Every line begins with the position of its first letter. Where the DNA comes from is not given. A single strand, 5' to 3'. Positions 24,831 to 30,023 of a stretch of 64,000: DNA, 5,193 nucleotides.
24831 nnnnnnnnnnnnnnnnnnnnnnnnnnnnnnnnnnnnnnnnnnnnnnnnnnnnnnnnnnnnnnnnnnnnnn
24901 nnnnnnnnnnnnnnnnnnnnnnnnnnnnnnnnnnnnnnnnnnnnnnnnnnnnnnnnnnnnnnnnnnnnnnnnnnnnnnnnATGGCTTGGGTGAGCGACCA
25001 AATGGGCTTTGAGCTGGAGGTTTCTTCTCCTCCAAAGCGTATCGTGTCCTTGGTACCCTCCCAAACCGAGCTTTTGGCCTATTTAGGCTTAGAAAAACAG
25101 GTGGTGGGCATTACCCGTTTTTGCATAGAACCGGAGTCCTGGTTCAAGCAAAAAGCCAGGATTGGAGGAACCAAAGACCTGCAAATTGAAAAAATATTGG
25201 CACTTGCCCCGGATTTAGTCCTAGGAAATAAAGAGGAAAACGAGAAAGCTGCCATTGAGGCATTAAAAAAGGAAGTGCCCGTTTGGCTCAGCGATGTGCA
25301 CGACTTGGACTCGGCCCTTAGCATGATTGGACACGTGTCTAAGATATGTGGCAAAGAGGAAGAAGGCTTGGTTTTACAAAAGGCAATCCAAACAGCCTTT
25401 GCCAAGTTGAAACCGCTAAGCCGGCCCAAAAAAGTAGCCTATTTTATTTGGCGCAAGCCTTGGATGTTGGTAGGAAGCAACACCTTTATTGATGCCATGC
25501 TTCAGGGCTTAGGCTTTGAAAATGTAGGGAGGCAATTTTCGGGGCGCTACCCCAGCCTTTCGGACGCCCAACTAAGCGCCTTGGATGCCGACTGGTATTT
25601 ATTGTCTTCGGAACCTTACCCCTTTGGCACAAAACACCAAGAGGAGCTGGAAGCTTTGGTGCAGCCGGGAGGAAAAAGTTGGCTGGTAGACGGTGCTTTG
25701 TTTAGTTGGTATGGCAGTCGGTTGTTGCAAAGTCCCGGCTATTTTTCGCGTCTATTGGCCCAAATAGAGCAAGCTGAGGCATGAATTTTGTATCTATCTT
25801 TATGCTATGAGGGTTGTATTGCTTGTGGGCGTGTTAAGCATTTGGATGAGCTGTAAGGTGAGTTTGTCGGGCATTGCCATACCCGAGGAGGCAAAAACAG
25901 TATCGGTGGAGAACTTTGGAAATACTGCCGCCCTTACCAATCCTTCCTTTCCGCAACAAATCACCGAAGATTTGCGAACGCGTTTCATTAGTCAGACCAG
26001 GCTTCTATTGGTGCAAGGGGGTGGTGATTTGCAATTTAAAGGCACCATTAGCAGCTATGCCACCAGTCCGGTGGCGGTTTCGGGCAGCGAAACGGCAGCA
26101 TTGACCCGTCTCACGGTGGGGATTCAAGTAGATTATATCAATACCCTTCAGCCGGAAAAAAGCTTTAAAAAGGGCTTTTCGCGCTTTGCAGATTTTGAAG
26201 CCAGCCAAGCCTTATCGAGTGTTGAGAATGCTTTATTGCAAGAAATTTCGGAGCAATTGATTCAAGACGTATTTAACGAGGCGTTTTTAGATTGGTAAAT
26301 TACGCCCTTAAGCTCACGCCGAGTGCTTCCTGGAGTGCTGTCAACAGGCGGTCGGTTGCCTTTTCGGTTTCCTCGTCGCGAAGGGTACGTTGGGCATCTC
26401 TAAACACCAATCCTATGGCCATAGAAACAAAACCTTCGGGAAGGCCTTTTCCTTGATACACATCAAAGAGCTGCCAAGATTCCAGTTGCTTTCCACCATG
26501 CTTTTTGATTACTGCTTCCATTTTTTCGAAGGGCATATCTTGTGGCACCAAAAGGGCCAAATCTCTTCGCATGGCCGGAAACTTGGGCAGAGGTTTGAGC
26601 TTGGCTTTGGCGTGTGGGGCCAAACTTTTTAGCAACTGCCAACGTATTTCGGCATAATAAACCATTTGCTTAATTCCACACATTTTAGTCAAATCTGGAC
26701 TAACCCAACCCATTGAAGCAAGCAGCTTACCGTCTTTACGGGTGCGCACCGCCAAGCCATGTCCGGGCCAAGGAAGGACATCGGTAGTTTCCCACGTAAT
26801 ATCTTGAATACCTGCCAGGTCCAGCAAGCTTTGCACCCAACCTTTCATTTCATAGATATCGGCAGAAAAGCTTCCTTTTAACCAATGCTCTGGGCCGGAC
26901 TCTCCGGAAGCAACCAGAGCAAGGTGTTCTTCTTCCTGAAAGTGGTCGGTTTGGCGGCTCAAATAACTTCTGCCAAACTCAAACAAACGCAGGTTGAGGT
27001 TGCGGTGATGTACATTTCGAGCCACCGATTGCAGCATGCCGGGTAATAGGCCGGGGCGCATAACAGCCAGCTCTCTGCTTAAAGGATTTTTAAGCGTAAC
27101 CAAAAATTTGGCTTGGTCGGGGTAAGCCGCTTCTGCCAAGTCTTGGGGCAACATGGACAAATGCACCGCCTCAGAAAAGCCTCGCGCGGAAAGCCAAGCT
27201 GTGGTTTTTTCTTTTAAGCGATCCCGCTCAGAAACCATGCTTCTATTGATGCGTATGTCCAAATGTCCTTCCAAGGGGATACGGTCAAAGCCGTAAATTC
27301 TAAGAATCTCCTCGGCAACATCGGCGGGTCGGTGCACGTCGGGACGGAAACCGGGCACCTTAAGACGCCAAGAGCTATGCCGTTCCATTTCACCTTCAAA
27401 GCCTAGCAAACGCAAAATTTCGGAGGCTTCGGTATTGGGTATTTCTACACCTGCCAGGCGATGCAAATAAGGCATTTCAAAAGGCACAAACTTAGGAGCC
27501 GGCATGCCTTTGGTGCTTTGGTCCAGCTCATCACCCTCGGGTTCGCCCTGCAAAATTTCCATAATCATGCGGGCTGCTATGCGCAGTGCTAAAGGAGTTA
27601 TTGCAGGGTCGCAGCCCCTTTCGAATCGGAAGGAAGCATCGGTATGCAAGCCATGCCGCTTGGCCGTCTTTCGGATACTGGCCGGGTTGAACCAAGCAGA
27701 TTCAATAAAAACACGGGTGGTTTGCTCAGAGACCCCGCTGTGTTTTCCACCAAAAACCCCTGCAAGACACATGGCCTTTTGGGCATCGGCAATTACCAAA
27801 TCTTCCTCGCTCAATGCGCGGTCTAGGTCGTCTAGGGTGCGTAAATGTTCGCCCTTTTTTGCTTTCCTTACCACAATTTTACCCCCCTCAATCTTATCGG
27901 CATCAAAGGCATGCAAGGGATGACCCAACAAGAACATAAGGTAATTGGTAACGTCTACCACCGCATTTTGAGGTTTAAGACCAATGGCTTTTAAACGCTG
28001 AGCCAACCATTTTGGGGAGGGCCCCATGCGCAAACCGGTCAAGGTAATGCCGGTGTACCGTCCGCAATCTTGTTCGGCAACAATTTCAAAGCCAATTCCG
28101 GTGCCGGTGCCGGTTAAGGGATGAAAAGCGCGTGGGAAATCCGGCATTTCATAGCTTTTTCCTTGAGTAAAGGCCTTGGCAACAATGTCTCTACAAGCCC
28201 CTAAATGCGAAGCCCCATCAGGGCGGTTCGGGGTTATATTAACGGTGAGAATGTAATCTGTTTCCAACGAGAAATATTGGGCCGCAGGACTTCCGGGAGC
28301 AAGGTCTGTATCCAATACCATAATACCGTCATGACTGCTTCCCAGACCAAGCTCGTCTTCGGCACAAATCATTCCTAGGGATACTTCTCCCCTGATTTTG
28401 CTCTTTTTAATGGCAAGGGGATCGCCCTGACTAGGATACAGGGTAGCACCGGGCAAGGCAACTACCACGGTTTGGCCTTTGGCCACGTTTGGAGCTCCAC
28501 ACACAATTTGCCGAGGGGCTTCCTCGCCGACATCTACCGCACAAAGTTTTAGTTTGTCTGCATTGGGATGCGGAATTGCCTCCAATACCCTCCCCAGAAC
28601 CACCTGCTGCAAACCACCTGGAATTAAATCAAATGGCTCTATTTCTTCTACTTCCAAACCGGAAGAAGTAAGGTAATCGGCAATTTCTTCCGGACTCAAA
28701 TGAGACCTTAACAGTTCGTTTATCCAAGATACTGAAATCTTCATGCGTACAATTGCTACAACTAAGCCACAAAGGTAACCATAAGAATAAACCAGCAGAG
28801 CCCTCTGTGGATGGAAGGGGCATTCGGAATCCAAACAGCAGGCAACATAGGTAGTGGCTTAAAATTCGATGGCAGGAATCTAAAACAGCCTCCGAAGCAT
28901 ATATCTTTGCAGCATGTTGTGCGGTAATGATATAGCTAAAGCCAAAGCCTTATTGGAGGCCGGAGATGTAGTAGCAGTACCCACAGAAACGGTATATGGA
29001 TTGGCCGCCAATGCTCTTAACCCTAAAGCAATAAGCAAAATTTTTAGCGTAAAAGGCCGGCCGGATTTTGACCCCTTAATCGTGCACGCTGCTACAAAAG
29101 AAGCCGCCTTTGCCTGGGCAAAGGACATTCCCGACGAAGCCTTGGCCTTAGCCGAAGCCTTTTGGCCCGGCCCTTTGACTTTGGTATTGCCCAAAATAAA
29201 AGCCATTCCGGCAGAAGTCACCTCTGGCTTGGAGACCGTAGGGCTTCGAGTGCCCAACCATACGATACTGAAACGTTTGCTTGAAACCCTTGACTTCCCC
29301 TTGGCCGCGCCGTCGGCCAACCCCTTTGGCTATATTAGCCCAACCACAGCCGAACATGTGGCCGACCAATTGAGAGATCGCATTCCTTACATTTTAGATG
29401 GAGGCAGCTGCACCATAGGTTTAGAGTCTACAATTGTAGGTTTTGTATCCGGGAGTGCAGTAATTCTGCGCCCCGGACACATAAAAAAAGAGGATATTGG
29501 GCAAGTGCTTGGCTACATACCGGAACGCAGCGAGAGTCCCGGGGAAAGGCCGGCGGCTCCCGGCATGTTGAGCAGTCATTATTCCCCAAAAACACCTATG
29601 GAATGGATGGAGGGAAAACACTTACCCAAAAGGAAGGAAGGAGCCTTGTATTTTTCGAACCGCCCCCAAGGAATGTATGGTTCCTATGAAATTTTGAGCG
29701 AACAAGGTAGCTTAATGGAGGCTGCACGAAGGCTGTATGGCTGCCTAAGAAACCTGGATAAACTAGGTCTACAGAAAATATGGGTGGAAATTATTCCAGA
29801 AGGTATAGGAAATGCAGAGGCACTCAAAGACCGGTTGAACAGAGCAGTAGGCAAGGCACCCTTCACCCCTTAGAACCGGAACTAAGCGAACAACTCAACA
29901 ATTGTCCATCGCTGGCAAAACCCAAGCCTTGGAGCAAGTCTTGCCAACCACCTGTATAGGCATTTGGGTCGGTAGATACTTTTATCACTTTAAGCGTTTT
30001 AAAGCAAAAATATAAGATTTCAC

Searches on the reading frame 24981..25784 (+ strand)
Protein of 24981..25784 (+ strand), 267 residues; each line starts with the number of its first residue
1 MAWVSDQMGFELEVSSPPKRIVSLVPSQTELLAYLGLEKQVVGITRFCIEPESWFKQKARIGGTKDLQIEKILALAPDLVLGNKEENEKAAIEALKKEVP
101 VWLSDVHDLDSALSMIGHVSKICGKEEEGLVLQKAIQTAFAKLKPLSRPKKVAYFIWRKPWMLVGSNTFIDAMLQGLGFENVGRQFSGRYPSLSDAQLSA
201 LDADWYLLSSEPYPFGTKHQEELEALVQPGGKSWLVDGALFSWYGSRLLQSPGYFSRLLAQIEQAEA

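Call 104: search_protein_families(library=pfam, proteins=[window:24981-25784:+], max_evalue=0.00001)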
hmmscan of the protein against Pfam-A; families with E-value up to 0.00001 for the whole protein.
window:24981-25784:+ (267 aa): 1 family
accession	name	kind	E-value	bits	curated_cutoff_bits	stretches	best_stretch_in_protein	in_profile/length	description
PF01497.23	Peripla_BP_2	-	2.2e-20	73.5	27.5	1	21-211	1-200/235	Periplasmic binding protein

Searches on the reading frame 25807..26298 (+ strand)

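Call 105: search_protein_families(library=pfam, proteins=[window:25807-26298:+], max_evalue=0.00001)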
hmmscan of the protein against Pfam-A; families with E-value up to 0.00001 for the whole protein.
window:25807-26298:+ (163 aa): 1 family
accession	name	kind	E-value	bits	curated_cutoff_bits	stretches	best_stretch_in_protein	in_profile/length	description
PF04390.17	LptE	-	2.8e-15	57.5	23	1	30-157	2-116/118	Lipopolysaccharide-assembly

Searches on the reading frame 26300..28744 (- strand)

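Call 105: search_protein_families(library=pfam, proteins=[window:26300-28744:-], max_evalue=0.00001)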
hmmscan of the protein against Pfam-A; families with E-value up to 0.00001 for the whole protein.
window:26300-28744:- (814 aa): 5 families
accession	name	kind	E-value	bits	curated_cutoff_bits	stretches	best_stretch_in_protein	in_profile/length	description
PF03483.22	B3_4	-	2.3e-67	226.4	29.3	1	227-397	2-172/174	B3/4 domain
PF17759.6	tRNA_synthFbeta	-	3.1e-42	144.9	22.4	1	502-701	13-213/214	Phenylalanyl tRNA synthetase beta chain CLM domain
PF03147.19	FDX-ACB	-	7e-29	100.6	31.1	1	720-813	1-94/94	Ferredoxin-fold anticodon binding domain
PF03484.21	B5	-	1.6e-22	79.9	28.6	1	421-486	2-67/67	tRNA synthetase B5 domain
PF01588.26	tRNA_bind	-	5.1e-22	78.2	27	1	48-152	1-95/96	Putative tRNA binding domain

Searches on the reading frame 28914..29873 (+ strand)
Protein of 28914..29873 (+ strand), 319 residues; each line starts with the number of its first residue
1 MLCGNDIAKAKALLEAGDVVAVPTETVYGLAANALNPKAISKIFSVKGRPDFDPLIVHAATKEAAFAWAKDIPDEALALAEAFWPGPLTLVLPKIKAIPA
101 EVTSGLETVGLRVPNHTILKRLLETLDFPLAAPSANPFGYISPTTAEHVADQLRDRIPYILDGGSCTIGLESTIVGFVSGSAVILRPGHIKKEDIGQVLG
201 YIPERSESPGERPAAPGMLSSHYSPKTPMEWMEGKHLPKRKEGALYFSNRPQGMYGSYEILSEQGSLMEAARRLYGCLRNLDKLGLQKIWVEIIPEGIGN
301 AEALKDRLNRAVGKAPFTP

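Call 105: search_protein_families(library=pfam, proteins=[window:28914-29873:+], max_evalue=0.00001)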
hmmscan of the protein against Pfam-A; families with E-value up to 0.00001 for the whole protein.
window:28914-29873:+ (319 aa): 2 families
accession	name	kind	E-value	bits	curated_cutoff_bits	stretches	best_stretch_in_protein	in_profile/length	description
PF01300.24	Sua5_yciO_yrdC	-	1.5e-56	191.1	25.1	1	13-188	2-178/178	Telomere recombination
PF03481.19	Sua5_C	-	4.8e-20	72.9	22.9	1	190-313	1-136/136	Threonylcarbamoyl-AMP synthase, C-terminal domain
